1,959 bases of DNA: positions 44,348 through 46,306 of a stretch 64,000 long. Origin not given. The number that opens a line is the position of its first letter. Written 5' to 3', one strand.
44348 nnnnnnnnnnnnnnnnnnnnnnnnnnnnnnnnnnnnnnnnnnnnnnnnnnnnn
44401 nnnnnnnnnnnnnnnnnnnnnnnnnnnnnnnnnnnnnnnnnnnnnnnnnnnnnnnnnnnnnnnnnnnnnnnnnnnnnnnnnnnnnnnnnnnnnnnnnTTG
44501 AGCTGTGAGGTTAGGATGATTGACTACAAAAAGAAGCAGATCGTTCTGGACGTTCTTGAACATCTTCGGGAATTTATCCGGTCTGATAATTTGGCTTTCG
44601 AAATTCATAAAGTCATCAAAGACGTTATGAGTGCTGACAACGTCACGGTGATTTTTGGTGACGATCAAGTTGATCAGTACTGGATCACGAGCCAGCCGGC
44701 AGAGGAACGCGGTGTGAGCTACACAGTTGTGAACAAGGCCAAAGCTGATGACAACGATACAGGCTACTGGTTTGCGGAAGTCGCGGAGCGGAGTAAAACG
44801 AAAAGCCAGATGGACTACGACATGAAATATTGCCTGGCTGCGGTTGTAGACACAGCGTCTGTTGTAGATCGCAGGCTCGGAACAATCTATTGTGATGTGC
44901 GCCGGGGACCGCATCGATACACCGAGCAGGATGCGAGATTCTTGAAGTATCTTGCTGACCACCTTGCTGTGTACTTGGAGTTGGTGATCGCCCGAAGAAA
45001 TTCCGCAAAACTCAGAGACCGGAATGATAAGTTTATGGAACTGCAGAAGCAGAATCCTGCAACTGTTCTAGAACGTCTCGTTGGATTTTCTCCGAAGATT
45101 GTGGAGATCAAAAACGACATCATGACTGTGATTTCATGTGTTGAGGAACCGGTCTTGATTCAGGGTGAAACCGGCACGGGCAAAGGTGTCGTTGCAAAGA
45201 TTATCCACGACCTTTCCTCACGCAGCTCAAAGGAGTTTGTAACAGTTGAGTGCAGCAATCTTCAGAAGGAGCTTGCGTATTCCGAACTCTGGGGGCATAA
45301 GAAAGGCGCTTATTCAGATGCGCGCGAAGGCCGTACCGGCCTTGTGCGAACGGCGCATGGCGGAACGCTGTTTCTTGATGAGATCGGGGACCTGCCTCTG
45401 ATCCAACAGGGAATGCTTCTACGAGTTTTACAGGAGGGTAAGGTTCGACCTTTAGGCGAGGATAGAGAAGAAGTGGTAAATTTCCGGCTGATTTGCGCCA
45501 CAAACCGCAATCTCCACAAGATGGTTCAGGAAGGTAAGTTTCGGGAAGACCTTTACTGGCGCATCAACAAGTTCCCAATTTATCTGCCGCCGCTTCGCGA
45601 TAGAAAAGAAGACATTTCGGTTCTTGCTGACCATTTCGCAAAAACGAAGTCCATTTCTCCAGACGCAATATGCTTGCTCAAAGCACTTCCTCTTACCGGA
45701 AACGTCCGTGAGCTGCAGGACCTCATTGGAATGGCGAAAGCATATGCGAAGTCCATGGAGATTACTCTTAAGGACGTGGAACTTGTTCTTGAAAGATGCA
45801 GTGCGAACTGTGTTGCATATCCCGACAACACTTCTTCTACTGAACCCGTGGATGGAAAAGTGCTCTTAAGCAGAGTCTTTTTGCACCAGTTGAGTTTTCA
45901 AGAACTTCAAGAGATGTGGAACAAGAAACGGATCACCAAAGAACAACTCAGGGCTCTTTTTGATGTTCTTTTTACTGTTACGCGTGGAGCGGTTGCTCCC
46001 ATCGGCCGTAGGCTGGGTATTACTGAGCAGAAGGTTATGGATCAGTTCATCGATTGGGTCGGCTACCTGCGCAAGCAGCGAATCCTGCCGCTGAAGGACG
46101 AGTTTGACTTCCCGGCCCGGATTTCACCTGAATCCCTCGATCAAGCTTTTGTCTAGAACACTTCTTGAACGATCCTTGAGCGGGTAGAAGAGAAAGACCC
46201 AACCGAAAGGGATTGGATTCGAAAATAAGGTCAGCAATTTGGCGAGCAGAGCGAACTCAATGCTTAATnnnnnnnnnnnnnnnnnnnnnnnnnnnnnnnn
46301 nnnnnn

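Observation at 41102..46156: Intact four-gene operon: unknown protein, Zn-ribbon/degenerate PilB-like pseudo-ATPase, REC-like/Ser-Thr kinase, sigma54 activator, all with altered catalytic or contact motifs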

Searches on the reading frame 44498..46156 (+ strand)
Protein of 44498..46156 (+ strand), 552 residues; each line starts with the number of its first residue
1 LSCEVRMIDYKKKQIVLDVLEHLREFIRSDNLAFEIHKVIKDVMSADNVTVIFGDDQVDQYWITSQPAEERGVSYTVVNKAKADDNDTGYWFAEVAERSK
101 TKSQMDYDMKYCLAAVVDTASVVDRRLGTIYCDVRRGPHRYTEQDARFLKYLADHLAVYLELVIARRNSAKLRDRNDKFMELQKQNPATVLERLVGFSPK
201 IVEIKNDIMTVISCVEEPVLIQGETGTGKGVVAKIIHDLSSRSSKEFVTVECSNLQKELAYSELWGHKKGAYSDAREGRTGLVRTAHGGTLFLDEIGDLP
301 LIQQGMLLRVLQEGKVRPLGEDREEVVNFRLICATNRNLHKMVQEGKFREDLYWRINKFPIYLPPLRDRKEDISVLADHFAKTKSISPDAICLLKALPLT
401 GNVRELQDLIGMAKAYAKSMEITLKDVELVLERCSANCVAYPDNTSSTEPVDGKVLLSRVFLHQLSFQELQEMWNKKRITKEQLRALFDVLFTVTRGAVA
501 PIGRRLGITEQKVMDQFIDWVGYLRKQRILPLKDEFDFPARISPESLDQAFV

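Call 3: search_protein_families(library=pfam, proteins=[window:44498-46156:+], max_evalue=1)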
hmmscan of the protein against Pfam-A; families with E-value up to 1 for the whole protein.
window:44498-46156:+ (552 aa): 13 families
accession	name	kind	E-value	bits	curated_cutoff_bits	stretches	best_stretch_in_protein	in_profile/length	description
PF00158.32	Sigma54_activat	-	1.4e-58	197.7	20.2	1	195-361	2-167/168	Sigma-54 interaction domain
PF14532.12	Sigma54_activ_2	-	5e-19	69.4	25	1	195-366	1-138/138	Sigma-54 interaction domain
PF25601.1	AAA_lid_14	-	5.7e-10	39.3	27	1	367-431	1-74/87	AAA+ ATPase lid domain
PF07724.20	AAA_2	-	1e-08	35.9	27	1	219-347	6-135/166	AAA domain (Cdc48 subfamily)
PF07728.20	AAA_5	-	1.5e-06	28.7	22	1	218-339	1-125/139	AAA domain (dynein-related subfamily)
PF01078.27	Mg_chelatase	-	0.001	19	20.3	1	217-336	23-157/207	Magnesium chelatase, subunit ChlI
PF00004.35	AAA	-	0.0014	19.5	21.2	1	219-337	1-110/131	ATPase family associated with various cellular activities (AAA)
PF13185.12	GAF_2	-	0.038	14.6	28.6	1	124-161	100-136/136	GAF domain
PF12775.13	AAA_7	-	0.06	13.3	25.8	1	208-252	25-69/181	P-loop containing dynein motor region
PF09848.15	SLFN-g3_helicase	-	0.12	12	24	1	219-283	4-70/354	Schlafen group 3, DNA/RNA helicase domain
PF08463.15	EcoEI_R_C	-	0.13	12.8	24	0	466-509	17-59/163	EcoEI R protein C-terminal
PF13401.12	AAA_22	-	0.16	12.8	27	1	219-256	8-45/130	AAA domain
PF01590.32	GAF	-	0.21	12.5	22.4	1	106-159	80-132/133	GAF domain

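Call 4: search_protein_families(library=padloc, proteins=[window:44498-46156:+], max_evalue=0.1)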
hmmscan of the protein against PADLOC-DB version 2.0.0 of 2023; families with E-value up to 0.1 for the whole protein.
window:44498-46156:+ (552 aa): 6 families
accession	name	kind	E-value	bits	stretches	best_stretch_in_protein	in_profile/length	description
PDLC01995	RtcR_PspF2--CARF_AAA_HTH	-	8.4e-81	270.5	1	172-437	145-419/481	-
PDLC01993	RtcR--CARF_AAA_HTH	-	1.6e-56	189.8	1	177-379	165-370/523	-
PDLC01994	RtcR_PspF1--CARF_AAA_HTH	-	5e-52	175.5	1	209-423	174-390/468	-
PDLC04606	PDC-M37B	-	0.00094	16.4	1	219-336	177-293/390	-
PDLC02350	AbiO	-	0.0033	14.2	1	203-258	185-234/468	AbiO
PDLC04140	mad8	-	0.04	11.4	1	217-341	28-109/314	mads_8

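Call 16: search_protein_families(library=ncbifam, proteins=[window:44498-46156:+], max_evalue=0.1)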
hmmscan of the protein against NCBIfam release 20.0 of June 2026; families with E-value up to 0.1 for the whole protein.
window:44498-46156:+ (552 aa): 31 families (the best 25 are shown)
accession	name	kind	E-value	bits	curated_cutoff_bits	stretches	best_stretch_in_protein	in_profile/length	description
NF038308.1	RNA_repair_RtcR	equivalog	4e-83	280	650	1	167-490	155-499/530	RNA repair transcriptional activator RtcR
NF003451.0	PRK05022.1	equivalog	1.1e-77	262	476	1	124-479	124-476/512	nitric oxide reductase transcriptional regulator NorR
TIGR01817.1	nifA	equivalog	4.2e-74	250.2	528.85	1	118-448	114-459/534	nif-specific transcriptional activator NifA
NF041552.1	TF_PrdR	equivalog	4.7e-68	229.9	795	1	171-427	243-510/577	sigma-54 dependent transcriptional regulator PrdR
TIGR02915.1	PEP_resp_reg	equivalog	2.8e-67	227.5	502.6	1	160-431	109-386/445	PEP-CTERM-box response regulator transcription factor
TIGR01818.1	ntrC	equivalog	4.9e-64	216.8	558.6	1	175-510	117-453/463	nitrogen regulation protein NR(I)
NF008469.0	PRK11361.1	equivalog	1.4e-61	208.6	714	1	170-427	120-386/461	acetoacetate metabolism transcriptional regulator AtoC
TIGR02329.1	propionate_PrpR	equivalog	2e-59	201.6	499.2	1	188-412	208-445/526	propionate catabolism operon regulatory protein PrpR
NF011695.0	PRK15115.1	equivalog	7.2e-58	196.4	763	1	191-432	134-383/445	two-component system response regulator GlrR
NF008085.0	PRK10820.1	equivalog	5.8e-57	193.5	576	1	185-429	197-449/520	transcriptional regulator TyrR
NF011958.0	PRK15429.1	equivalog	1.1e-55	189.6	830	1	139-438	323-633/692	formate hydrogenlyase transcriptional activator FlhA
NF041946.1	LuxO_transreg_Vib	equivalog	2.8e-55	188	800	1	177-446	118-395/463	quorum-sensing sigma-54 dependent transcriptional regulator LuxO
NF050807.1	TransRegFlbDCaul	equivalog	3.4e-55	187.7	750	1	211-430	136-364/454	sigma-54-dependent transcriptional regulator FlbD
NF011953.0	PRK15424.1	equivalog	4.1e-54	184.1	703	1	179-421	206-469/538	propionate catabolism operon regulatory protein PrpR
TIGR02974.1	phageshock_pspF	equivalog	7.5e-54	183.2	443.55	1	195-426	2-242/336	phage shock protein operon transcriptional activator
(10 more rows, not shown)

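Call 67: search_solved_structures(query=window:44498-46156:+, max_evalue=1e-20)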
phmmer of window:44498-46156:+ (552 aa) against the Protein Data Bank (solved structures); distinct sequences matched with E-value up to 1e-20: 35.
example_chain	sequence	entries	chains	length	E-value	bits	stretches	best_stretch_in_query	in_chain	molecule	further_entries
1ny5_A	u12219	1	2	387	4.6e-56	193.9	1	171-419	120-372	transcriptional regulator (NtrC family)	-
4ly6_A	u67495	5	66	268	4.8e-56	193.8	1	189-419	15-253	Transcriptional regulator (NtrC family)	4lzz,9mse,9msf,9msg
1ny6_A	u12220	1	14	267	4.9e-56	193.8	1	190-419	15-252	transcriptional regulator (NtrC family)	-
3m0e_A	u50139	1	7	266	3.4e-55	191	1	191-419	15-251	Transcriptional regulator (NtrC family)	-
4l4u_A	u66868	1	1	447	5.5e-55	190.3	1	171-420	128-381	Transcriptional regulator (NtrC family)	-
3dzd_A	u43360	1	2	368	1.5e-50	175.7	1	179-413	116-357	Transcriptional regulator (NtrC family)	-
8pb9_D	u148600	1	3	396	1.8e-50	175.4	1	162-410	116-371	Transcriptional regulator FleQ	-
6jdi_A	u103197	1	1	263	1.8e-50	175.4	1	191-410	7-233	Nitrogen assimilation regulatory protein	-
8p53_C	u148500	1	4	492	3.1e-50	174.6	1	163-410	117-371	Transcriptional regulator FleQ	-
5exp_A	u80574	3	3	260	8.2e-50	173.2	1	190-410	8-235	Transcriptional regulator FleQ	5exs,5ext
7ejw_C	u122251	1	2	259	8.6e-50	173.2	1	191-410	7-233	Transcriptional regulator FleQ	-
6j7e_A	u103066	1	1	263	9e-50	173.1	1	191-410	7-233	Nitrogen assimilation regulatory protein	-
5exx_A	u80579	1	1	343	1.9e-49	172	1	190-410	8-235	Transcriptional regulator FleQ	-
6jdl_A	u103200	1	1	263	2.4e-49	171.7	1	191-410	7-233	Nitrogen assimilation regulatory protein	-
1ojl_A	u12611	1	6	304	3.7e-49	171.1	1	194-429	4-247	TRANSCRIPTIONAL REGULATORY PROTEIN ZRAR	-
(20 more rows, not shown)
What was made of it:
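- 44498..46156 (+): Gene D: sigma-54 enhancer-binding protein with GAF-like N-domain, AAA+ domain and a probable C-terminal HTH. The likely true start is ATG 44516. Sigma54_activat E 1.4e-58 and AAA_lid_14 (call 3); NtrC1/FleQ/NifA/PspF structures at E 1e-56 to 1e-41 (call 67).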
